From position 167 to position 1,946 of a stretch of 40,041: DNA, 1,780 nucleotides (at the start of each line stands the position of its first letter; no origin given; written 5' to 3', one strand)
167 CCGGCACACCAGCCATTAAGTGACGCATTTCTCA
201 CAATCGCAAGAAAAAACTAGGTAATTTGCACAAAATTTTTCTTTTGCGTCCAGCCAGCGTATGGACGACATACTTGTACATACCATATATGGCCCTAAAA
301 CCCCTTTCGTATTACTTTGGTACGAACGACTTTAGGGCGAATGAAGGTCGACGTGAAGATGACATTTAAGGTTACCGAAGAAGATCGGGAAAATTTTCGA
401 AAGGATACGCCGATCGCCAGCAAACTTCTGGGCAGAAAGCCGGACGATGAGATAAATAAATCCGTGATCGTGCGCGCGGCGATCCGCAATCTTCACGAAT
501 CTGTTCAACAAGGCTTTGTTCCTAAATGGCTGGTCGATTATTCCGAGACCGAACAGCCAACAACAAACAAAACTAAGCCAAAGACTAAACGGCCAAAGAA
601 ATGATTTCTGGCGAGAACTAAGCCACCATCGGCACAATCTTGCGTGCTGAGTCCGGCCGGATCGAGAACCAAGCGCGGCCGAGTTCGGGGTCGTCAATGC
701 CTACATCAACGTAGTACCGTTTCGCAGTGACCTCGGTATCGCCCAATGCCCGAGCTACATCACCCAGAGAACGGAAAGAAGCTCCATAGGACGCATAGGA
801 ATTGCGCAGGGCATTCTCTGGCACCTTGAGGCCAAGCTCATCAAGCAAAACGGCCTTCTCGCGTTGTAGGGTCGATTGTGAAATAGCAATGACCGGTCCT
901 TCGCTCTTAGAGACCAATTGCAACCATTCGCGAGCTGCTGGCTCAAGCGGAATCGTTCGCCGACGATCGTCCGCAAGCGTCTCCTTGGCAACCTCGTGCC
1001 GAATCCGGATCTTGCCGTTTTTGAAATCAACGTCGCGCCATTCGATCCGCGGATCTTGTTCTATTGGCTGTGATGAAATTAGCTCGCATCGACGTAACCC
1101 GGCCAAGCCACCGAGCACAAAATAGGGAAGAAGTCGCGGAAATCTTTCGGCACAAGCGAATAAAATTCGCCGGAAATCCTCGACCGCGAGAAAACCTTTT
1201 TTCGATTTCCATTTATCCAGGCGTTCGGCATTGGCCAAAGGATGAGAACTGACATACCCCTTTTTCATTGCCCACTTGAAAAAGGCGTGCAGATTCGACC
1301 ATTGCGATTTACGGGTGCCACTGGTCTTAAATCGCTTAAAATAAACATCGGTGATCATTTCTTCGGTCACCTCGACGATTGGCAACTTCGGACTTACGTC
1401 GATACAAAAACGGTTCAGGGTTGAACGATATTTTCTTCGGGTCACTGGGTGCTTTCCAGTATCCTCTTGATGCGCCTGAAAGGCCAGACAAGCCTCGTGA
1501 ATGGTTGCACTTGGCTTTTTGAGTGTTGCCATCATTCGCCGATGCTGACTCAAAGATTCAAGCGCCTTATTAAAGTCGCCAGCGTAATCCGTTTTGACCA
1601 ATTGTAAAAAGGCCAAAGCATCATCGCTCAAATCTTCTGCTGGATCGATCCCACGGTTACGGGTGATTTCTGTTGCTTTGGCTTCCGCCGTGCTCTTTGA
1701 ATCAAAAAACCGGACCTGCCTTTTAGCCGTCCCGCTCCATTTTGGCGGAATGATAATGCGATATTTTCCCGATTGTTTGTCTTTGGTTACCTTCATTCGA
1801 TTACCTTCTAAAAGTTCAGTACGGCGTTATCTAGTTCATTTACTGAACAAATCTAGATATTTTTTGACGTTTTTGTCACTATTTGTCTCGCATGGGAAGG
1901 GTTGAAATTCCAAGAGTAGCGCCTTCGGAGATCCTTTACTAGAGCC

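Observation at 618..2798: The HNH endonuclease carries the same N-terminal DNA-binding module as the integrase, and the two genes flank attP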

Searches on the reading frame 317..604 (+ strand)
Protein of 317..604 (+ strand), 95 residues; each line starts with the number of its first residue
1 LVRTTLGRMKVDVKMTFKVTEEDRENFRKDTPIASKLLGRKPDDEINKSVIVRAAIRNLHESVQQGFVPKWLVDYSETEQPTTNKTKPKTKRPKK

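Call 7: search_protein_families(library=phrogs, proteins=[window:317-604:+], max_evalue=0.1)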
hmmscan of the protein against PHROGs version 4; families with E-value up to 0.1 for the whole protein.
window:317-604:+ (95 aa): 0 families

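Call 8: search_protein_families(library=ncbifam, proteins=[window:317-604:+], max_evalue=0.1)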
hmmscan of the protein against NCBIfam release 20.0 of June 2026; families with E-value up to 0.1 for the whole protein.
window:317-604:+ (95 aa): 0 families

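Call 71: search_protein_families(library=padloc, proteins=[window:317-604:+], max_evalue=0.1)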
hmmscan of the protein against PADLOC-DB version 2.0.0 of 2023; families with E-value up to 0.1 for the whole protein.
window:317-604:+ (95 aa): 0 families

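Call 72: search_protein_families(library=pfam, proteins=[window:317-604:+], max_evalue=0.1)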
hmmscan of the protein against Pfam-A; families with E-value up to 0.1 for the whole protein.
window:317-604:+ (95 aa): 0 families

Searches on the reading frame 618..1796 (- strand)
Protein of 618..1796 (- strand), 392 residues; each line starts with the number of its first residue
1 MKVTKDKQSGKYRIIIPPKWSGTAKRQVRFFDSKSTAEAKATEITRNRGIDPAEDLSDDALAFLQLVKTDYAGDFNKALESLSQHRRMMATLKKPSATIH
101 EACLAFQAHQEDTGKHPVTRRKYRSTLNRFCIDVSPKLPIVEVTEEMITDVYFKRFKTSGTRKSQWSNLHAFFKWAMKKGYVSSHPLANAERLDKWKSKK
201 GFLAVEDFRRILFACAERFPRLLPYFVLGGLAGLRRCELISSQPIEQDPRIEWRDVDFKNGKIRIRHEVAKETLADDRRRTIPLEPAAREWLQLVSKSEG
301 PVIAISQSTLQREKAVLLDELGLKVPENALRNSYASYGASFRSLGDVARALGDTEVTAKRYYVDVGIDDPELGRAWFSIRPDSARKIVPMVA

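Call 5: search_protein_families(library=pfam, proteins=[window:618-1796:-], max_evalue=1)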
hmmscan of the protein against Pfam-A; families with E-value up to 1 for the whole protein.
window:618-1796:- (392 aa): 4 families
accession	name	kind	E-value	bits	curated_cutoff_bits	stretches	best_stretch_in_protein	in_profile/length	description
PF13102.12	Phage_int_SAM_5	-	4.9e-05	24.1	22.3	1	110-188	13-94/98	Phage integrase SAM-like domain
PF22022.2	Phage_int_M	-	0.016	15.8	27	1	108-189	10-92/96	Phage integrase central domain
PF00589.27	Phage_integrase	-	0.024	14.8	27.1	1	250-299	43-86/172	Phage integrase family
PF02899.23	Phage_int_SAM_1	-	0.049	14.4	22.3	1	117-180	16-83/83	Phage integrase, N-terminal SAM-like domain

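Call 7: search_protein_families(library=phrogs, proteins=[window:618-1796:-], max_evalue=0.1)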
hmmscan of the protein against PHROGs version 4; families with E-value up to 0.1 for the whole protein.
window:618-1796:- (392 aa): 4 families
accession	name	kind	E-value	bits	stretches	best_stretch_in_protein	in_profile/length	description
phrog_1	-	integration and excision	8.2e-25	89.1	1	5-295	117-353/611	integrase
phrog_216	-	integration and excision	1.7e-08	34.9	1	163-292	16-135/301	integrase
phrog_17343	-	unknown function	0.014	16.3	1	20-47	15-42/66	-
phrog_7244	-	integration and excision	0.084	13.1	0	145-225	120-200/263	integrase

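Call 8: search_protein_families(library=ncbifam, proteins=[window:618-1796:-], max_evalue=0.1)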
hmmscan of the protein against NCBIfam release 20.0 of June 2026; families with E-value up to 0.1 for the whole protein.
window:618-1796:- (392 aa): 3 families
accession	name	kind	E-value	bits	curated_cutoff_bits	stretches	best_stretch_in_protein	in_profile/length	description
NF040815.2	recomb_XerA_Arch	equivalog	1.7e-06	27.8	220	1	106-367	3-256/263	site-specific tyrosine recombinase/integron integrase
TIGR02225.1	recomb_XerD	equivalog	1.3e-05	24.7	329.6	1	110-294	8-182/290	site-specific tyrosine recombinase XerD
TIGR02224.1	recomb_XerC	equivalog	0.01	15.2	335.15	1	117-326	15-215/295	tyrosine recombinase XerC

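Call 24: find_related_loci(query=window:618-1796:-, collection=viral_contigs, flank=5000)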
Query window:618-1796:- (392 aa) in viral_contigs; peptide patterns used: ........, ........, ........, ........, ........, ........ (x = any residue, [..] = any of these).
5 stretches matched a pattern; 1 encode a relative of the query (tblastn E <= 1e-3); 1 distinct loci.
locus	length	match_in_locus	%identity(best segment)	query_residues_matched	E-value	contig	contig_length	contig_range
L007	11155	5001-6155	72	1-388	0e+0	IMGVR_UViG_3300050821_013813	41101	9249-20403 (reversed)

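Call 25: find_homologous_proteins(query=window:618-1796:-)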
Query window:618-1796:- (392 aa): 173 proteins with E <= 0.001 among 6044 candidates; the best 120 are listed.
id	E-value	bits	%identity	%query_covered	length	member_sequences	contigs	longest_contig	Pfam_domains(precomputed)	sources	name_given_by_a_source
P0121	1.7e-261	885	100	100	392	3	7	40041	-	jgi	jgi:integrase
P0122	1.5e-183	628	72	99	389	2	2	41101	-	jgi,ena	jgi:integrase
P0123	3.8e-175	600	70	100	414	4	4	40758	-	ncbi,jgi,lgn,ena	jgi:integrase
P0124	1.4e-161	556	64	99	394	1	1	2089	-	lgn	-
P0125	1.0e-153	530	63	100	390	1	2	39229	-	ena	-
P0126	1.3e-153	529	63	100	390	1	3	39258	-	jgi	jgi:integrase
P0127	8.8e-151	520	61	100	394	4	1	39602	-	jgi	jgi:integrase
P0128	1.6e-141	490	57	100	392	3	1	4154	-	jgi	jgi:site-specific recombinase XerD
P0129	9.9e-140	484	58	100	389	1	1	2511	PF13102.13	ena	-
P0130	1.3e-139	483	58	99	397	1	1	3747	-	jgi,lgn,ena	-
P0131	3.1e-138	479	59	100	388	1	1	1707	-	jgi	jgi:integrase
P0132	1.0e-137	477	58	100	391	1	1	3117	-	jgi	jgi:site-specific recombinase XerD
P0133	2.6e-135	469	57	100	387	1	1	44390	-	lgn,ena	-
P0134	5.4e-134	465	57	100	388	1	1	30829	PF13102.13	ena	-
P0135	7.3e-132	458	57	100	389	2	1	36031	-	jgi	jgi:site-specific recombinase XerD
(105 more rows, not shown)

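Call 27: find_related_loci(query=A2, collection=viral_contigs, flank=6000)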
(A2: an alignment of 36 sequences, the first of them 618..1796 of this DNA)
Query A2 (392 aa) in viral_contigs; peptide patterns used: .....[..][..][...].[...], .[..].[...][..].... (x = any residue, [..] = any of these).
31 stretches matched a pattern; 10 encode a relative of the query (tblastn E <= 1e-3); 10 distinct loci.
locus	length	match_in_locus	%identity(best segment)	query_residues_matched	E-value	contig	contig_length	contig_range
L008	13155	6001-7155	72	1-388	0e+0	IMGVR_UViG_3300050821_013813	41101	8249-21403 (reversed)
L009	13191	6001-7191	49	1-392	5e-118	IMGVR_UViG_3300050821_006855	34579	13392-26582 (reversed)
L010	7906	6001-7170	42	9-390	2e-93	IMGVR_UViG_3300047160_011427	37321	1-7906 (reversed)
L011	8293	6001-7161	38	12-392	4e-82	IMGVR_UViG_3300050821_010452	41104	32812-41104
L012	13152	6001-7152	39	12-392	2e-78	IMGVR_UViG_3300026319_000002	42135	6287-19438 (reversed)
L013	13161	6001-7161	37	12-381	1e-74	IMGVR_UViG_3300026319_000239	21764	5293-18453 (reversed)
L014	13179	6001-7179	37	1-390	4e-73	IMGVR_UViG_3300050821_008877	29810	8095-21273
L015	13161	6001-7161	37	8-390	2e-70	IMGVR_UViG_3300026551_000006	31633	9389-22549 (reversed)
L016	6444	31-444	52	251-390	9e-40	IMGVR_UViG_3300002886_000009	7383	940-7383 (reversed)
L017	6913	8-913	31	105-392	4e-35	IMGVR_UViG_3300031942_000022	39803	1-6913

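Call 28: find_related_loci(query=A2, collection=metagenome_contigs, flank=6000)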
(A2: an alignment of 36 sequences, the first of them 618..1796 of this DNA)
Query A2 (392 aa) in metagenome_contigs; peptide patterns used: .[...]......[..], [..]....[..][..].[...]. (x = any residue, [..] = any of these).
275 stretches matched a pattern; 150 encode a relative of the query (tblastn E <= 1e-3); the best 80 are kept; 80 distinct loci.
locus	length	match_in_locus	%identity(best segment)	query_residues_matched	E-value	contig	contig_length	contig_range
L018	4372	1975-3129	72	1-388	0e+0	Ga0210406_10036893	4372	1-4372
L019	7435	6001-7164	70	1-392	0e+0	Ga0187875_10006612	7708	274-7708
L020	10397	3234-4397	70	1-392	0e+0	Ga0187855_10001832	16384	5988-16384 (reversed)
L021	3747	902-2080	58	1-390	2e-151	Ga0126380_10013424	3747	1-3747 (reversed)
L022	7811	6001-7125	54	14-392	5e-130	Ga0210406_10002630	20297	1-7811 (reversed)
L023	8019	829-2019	49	1-392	2e-117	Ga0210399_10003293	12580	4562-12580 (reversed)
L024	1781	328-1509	48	1-390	1e-119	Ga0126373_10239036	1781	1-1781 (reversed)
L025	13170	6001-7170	63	1-392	8e-162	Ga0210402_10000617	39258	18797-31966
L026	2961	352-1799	45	11-390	9e-100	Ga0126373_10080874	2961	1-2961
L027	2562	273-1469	43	1-392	1e-99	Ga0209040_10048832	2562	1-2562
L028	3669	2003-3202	42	1-390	1e-95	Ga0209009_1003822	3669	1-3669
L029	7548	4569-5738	42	9-390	8e-93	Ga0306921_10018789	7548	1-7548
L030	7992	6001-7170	42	9-390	8e-93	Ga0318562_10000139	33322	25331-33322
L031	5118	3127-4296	42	9-390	7e-93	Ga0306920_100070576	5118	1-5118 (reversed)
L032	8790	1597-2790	42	1-392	6e-90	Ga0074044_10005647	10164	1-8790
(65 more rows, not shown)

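Call 29: find_related_loci(query=A2, collection=genome_contigs, flank=6000)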
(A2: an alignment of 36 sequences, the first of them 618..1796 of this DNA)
Query A2 (392 aa) in genome_contigs; peptide patterns used: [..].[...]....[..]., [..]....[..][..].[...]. (x = any residue, [..] = any of these).
208 stretches matched a pattern; 16 encode a relative of the query (tblastn E <= 1e-3); 16 distinct loci.
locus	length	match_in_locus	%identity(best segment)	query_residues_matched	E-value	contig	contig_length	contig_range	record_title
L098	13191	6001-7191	39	1-392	6e-75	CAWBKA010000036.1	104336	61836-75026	MAG: uncultured Verrucomicrobiae bacterium isolate MFD05521.bin.2.45 genome assembly, contig: contig_42127, whole genome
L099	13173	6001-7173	35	1-390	2e-71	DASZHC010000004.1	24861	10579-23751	MAG TPA_asm: Chthoniobacterales bacterium isolate SMAG_U6565 k141_733651, whole genome shotgun sequence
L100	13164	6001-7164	34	10-392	8e-65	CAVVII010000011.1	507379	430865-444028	MAG: uncultured Verrucomicrobiae bacterium isolate MFD02199.bin.2.201 genome assembly, contig: contig_32249, whole genom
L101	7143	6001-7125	34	7-377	4e-59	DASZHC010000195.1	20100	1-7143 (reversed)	MAG TPA_asm: Chthoniobacterales bacterium isolate SMAG_U6565 k141_3346870, whole genome shotgun sequence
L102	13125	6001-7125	33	7-377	2e-56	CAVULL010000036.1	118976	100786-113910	MAG: uncultured Verrucomicrobiae bacterium isolate MFD06435.bin.2.21 genome assembly, contig: contig_61313, whole genome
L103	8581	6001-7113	35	10-378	3e-53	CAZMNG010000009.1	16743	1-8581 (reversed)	MAG TPA_asm: uncultured Chthoniobacterales bacterium isolate binchicken_co3_546 genome assembly, contig: NODE_11091_leng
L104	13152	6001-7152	33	12-392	1e-52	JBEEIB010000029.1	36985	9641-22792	MAG: Verrucomicrobiota bacterium isolate BP_749 scaffold_77878, whole genome shotgun sequence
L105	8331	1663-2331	42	161-377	5e-49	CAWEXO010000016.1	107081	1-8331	MAG: uncultured Verrucomicrobiae bacterium isolate MFD09603.bin.2.211 genome assembly, contig: contig_82637, whole genom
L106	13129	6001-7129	44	12-384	5e-46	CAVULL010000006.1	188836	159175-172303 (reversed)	MAG: uncultured Verrucomicrobiae bacterium isolate MFD06435.bin.2.21 genome assembly, contig: contig_14422, whole genome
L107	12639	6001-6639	33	172-384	6e-28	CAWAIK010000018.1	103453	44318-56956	MAG: uncultured Verrucomicrobiae bacterium isolate MFD03346.bin.2.54 genome assembly, contig: contig_27700, whole genome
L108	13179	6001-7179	36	12-382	4e-26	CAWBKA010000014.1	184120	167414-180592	MAG: uncultured Verrucomicrobiae bacterium isolate MFD05521.bin.2.45 genome assembly, contig: contig_156963, whole genom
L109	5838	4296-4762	54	218-377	5e-34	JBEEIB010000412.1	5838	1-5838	MAG: Verrucomicrobiota bacterium isolate BP_749 scaffold_1771341, whole genome shotgun sequence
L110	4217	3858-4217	34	208-328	4e-15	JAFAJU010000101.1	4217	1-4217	MAG: Verrucomicrobiota bacterium isolate CP_BE_BS_R3_8 BE_BS_R3_k147_2738667, whole genome shotgun sequence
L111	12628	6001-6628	49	178-380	3e-31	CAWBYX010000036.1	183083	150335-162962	MAG: uncultured Verrucomicrobiae bacterium isolate MFD00964.bin.1.257 genome assembly, contig: contig_84820, whole genom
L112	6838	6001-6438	31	223-386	3e-13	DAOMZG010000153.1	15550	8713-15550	MAG TPA_asm: Verrucomicrobiota bacterium isolate AMR_MDS_5606 NODE_600_length_15550_cov_9.033882, whole genome shotgun s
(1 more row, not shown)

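Call 71: search_protein_families(library=padloc, proteins=[window:618-1796:-], max_evalue=0.1)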
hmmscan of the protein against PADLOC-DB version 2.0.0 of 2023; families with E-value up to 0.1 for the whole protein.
window:618-1796:- (392 aa): 0 families
